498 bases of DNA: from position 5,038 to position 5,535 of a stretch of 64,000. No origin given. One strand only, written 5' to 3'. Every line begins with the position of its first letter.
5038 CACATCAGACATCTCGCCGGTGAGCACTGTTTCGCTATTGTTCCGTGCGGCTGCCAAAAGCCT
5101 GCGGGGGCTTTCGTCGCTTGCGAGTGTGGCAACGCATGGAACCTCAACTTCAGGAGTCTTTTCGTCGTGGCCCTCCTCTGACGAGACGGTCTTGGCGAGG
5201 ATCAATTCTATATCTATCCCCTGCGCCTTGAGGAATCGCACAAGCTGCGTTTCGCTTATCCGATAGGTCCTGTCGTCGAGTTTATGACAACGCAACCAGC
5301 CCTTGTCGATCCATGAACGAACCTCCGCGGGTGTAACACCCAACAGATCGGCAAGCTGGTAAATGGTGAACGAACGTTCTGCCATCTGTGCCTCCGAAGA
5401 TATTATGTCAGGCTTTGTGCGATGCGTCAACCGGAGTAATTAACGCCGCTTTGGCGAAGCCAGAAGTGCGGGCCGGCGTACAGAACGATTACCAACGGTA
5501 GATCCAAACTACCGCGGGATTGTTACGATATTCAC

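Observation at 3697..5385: HTH fused to a catalytically degenerate GspE/PilB-type secretion ATPase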

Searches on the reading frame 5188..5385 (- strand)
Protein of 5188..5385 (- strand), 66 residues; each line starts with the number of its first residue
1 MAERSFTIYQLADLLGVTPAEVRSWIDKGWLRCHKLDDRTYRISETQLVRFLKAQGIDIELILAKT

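Call 56: search_solved_structures(query=A6, max_evalue=1, show_alignments=2)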
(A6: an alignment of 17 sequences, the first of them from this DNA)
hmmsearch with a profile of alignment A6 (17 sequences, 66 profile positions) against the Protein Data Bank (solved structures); distinct sequences matched with E-value up to 1: 21.
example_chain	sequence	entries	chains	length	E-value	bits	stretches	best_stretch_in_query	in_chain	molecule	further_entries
8jbs_A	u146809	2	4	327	6.9e-05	26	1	2-57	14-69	Putative cobalamin binding protein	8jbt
4j2n_A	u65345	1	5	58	0.0005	23.2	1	7-47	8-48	Gp37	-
6ama_A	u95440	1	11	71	0.00099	22.3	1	3-47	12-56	Putative DNA-binding protein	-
6amk_A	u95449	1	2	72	0.0021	21.2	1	6-46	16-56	Putative DNA-binding protein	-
2hin_A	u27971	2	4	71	0.0024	21.1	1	15-51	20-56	Repressor protein | Gp39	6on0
5i41_B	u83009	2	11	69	0.029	17.6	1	7-39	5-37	Chromosome-anchoring protein RacA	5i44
4alb_A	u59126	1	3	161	0.088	16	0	43-66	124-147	PHENOLIC ACID DECARBOXYLASE PADC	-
1puf_A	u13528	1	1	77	0.12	15.6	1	9-38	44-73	Homeobox protein Hox-A9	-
2p8g_A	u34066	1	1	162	0.29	14.4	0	43-64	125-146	Phenolic acid decarboxylase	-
7bbl_A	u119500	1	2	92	0.37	14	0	23-45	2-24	Gem-associated protein 6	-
2kfs_A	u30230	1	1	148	0.37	14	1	5-40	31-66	Conserved hypothetical regulatory protein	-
1y96_A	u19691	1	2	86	0.4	13.9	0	23-45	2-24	Gem-associated protein 6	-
2x48_A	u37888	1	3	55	0.48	13.7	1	6-27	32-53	CAG38821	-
1nk2_P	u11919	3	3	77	0.58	13.4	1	10-39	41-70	HOMEOBOX PROTEIN VND | VND/NK-2 PROTEIN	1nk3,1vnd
3hrs_A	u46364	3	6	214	0.75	13.1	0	7-28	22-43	Metalloregulator ScaR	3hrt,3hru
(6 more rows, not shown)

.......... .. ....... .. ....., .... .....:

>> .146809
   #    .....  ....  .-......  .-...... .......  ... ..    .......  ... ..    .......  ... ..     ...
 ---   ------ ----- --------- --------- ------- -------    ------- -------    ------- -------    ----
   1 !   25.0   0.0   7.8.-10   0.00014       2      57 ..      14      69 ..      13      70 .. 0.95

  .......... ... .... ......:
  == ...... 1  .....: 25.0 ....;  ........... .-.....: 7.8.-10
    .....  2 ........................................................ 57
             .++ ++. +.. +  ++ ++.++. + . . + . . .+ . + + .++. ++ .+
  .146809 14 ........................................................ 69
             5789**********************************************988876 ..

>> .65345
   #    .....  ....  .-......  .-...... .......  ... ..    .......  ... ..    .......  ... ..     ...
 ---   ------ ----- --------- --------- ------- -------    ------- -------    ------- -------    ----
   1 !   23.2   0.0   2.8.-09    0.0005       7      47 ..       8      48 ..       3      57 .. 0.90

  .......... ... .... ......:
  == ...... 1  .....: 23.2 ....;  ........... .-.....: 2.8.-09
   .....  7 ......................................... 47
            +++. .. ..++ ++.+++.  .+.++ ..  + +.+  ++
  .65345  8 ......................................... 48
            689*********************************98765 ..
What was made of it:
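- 5188..5385 (-): Residues 1-66: excisionase/MerR-type winged helix-turn-helix. The family HTH profile hits Pukovnik Xis Gp37, BldC (6ama) and the HTH of a cobalamin-binding regulator, 8jbs (call 56).
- On HTH_17 / excisionase-type winged HTH: The family profile hits Xis Gp37 and BldC (call 56).
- Closest known: Excisionase / BldC / MerR-type winged HTH proteins. Same: As a family profile they match Xis Gp37, BldC and RacA (call 56).
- Closest known: HTH-plus-sensor/oligomeriser regulators such as CarH-like cobalamin-binding proteins. Same: The best PDB hit of the family HTH profile is the N-terminal HTH of a 327-aa cobalamin-binding protein (E 7e-5, call 56).
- HTH relatives: the HTH profile matches DNA-binding proteins, namely Xis Gp37, BldC, RacA and the HTH of a cobalamin-binding regulator (call 56).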
